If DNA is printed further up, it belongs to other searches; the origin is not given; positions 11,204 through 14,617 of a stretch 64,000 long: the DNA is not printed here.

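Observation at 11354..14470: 1038-aa GspK-like minor pseudopilin bearing adhesin-type inserts (Ca-binding loops, triple beta-sandwich repeat, lamin-tail domain)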

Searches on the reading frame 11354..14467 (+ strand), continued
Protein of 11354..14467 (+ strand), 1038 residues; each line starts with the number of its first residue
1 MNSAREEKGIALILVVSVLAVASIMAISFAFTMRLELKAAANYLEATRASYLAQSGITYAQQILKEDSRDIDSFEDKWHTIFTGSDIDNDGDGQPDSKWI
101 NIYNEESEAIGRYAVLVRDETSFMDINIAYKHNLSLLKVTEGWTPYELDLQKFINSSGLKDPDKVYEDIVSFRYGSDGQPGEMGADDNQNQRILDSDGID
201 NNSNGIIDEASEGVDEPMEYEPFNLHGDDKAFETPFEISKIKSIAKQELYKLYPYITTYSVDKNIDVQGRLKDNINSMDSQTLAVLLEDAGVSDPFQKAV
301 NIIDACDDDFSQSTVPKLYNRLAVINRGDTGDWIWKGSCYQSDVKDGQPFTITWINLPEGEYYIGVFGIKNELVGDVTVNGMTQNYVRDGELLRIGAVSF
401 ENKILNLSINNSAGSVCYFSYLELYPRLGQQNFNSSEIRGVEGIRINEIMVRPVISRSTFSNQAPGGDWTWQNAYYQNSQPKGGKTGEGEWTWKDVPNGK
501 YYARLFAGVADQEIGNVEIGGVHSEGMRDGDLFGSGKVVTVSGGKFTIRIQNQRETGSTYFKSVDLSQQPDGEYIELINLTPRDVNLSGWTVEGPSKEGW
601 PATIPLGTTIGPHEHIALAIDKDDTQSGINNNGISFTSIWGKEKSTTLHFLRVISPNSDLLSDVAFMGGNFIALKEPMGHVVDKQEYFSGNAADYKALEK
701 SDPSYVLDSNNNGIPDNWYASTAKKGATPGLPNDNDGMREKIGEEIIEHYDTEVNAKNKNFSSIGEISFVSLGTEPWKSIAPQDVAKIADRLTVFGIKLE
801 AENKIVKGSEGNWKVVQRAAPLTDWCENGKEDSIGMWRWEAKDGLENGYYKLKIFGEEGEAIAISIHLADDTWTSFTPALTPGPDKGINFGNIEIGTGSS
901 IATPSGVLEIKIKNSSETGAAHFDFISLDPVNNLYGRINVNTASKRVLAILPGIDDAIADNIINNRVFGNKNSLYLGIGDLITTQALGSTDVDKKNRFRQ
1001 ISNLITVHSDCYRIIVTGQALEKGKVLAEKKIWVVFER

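Call 49: find_related_loci(query=A1, collection=genome_contigs, flank=10000)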
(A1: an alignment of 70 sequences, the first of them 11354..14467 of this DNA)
Query A1 (1038 aa) in genome_contigs; peptide patterns used: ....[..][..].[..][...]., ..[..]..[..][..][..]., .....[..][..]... (x = any residue, [..] = any of these).
600 stretches matched a pattern (row limit reached: there are more); 16 encode a relative of the query (tblastn E <= 1e-3); 16 distinct loci.
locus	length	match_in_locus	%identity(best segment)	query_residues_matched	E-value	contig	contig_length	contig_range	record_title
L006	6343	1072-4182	78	1-1038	0e+0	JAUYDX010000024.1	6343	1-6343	MAG: Candidatus Omnitrophota bacterium isolate C20_metabat.bin.76_sub C20_k141_411818, whole genome shotgun sequence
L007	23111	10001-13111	76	2-1038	0e+0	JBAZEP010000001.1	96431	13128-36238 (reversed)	MAG: Candidatus Omnitrophota bacterium isolate SO_2017_LW3_129 NODE_412_length_96431_cov_5.898530_LW162_2017, whole geno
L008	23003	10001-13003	30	5-1038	6e-56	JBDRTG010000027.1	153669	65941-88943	MAG: bacterium isolate MEGAHIT-group-3.50 k141_714821, whole genome shotgun sequence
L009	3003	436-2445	35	24-1038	4e-42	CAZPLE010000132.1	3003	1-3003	MAG TPA_asm: uncultured bacterium isolate SRP231805_co4_127 genome assembly, contig: k141_13430, whole genome shotgun se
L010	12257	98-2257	34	20-1038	3e-40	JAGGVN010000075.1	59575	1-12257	MAG: Candidatus Aerophobetes bacterium isolate AUK101 PB_MBMC_055_c_000000000078, whole genome shotgun sequence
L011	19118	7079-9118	33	7-1038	9e-39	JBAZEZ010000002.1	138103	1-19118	MAG: Candidatus Ratteibacteria bacterium isolate SO_2017_LW3_138 NODE_185_length_138103_cov_3.036216_LW162_2017, whole g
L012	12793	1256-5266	32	1-1022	5e-36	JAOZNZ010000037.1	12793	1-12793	MAG: bacterium isolate GMC4.concoct.297 GMC4_6432_length_12793_cov_8.184173, whole genome shotgun sequence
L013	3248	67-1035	32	5-325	1e-34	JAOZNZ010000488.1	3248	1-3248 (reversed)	MAG: bacterium isolate GMC4.concoct.297 GMC4_68597_length_3248_cov_9.371438, whole genome shotgun sequence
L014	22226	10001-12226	31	7-1038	1e-32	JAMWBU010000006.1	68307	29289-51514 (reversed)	MAG: Candidatus Omnitrophota bacterium isolate DG_1_6.bins.57.Tibet NODE_341_length_68307_cov_1.382136, whole genome sho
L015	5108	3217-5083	33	7-1021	5e-29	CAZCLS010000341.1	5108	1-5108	MAG TPA_asm: uncultured bacterium isolate SRP178699_co1_462 genome assembly, contig: NODE_24378_length_5108_cov_7.615674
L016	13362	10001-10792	31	3-271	5e-27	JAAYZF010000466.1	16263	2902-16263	MAG: bacterium isolate AS06rmzACSIP_294 740809_AS06, whole genome shotgun sequence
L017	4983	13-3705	28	99-1021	2e-22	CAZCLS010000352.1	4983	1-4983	MAG TPA_asm: uncultured bacterium isolate SRP178699_co1_462 genome assembly, contig: NODE_25297_length_4983_cov_7.996753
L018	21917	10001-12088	33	4-1038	1e-16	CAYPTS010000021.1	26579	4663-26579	MAG TPA_asm: uncultured bacterium isolate binchicken_co27_220 genome assembly, contig: NODE_3173_length_26579_cov_66.057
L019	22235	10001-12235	23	121-590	9e-8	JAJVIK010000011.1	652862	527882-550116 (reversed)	MAG: bacterium isolate Bin_79R c_000000000025, whole genome shotgun sequence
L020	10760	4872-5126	28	4-85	7e-6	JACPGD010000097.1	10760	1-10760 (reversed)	MAG: Candidatus Hydrogenedentota bacterium isolate NC_groundwater_378_Ag_B-0.1um_61_12 GD18-4_B1_scaffold_280745, whole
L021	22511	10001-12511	50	197-643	1e-5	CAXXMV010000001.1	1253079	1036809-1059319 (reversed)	MAG: bacterium isolate 9002e436-2430-43f7-8519-11165d71275e genome assembly, contig: contig_1, whole genome shotgun sequ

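Call 68: search_protein_families(library=pfam, proteins=[P0095, P0091], max_evalue=0.01)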
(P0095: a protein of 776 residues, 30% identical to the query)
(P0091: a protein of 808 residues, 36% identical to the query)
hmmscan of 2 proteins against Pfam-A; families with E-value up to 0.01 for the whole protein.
P0095 (776 aa): 3 families
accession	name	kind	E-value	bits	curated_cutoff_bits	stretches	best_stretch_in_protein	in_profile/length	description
PF00932.25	LTD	-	4.3e-11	43.6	34.3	1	426-525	9-108/109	Lamin Tail Domain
PF12836.13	HHH_3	-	9.9e-05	22.8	27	1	660-698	6-46/65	Helix-hairpin-helix motif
PF21687.3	T2SSK_1st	-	0.0013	19.9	26.2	1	348-434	2-79/107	Type II secretion system (T2SS), protein K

P0091 (808 aa): 2 families
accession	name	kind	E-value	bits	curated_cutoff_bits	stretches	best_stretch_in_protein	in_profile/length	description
PF12836.13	HHH_3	-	3.9e-09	36.9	27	1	623-661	5-47/65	Helix-hairpin-helix motif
PF00932.25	LTD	-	0.00091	20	34.3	0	345-384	15-70/109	Lamin Tail Domain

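Call 69: search_protein_families(library=ncbifam, proteins=[L021:8813-15199:+, L019:9272-14539:+, L012:920-5404:+, L008:9902-13003:+], max_evalue=0.001)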
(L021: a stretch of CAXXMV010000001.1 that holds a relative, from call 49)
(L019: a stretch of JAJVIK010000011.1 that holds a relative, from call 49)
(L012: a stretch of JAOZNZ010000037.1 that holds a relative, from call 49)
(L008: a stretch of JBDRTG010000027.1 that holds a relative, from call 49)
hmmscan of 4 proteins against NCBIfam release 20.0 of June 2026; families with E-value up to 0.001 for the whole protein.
L021:8813-15199:+ (2129 aa): 1 family
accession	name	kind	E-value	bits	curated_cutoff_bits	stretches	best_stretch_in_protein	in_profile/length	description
NF037980.1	T2SS_GspK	equivalog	1.4e-05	24.8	130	0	19-104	2-78/307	type II secretion system minor pseudopilin GspK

L019:9272-14539:+ (1756 aa): 1 family
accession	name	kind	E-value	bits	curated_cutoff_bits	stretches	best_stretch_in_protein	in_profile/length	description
NF037980.1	T2SS_GspK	equivalog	1.5e-06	28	130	1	6-58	2-54/307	type II secretion system minor pseudopilin GspK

L012:920-5404:+ (1495 aa): 2 families
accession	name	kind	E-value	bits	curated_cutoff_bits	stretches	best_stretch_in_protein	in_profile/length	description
NF037980.1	T2SS_GspK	equivalog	8.5e-14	51.8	130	1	120-278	2-158/307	type II secretion system minor pseudopilin GspK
TIGR02600.1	Verru_Chthon_A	subfamily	1.2e-05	23.5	332.3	0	121-170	1-50/1296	Verru_Chthon cassette protein A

L008:9902-13003:+ (1034 aa): 4 families
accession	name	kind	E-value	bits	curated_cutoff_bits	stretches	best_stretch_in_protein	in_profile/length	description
NF037980.1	T2SS_GspK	equivalog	1.9e-14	53.9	130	2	37-102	2-67/307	type II secretion system minor pseudopilin GspK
TIGR02600.1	Verru_Chthon_A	subfamily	1.2e-08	33.3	332.3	0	168-193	232-257/1296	Verru_Chthon cassette protein A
TIGR01259.1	comE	subfamily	5.4e-08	32.8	152.35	1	929-991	60-118/120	comEA protein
TIGR00426.1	TIGR00426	subfamily_domain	7.3e-08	32.4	53.1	1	928-992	7-68/69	competence protein ComEA helix-hairpin-helix repeat region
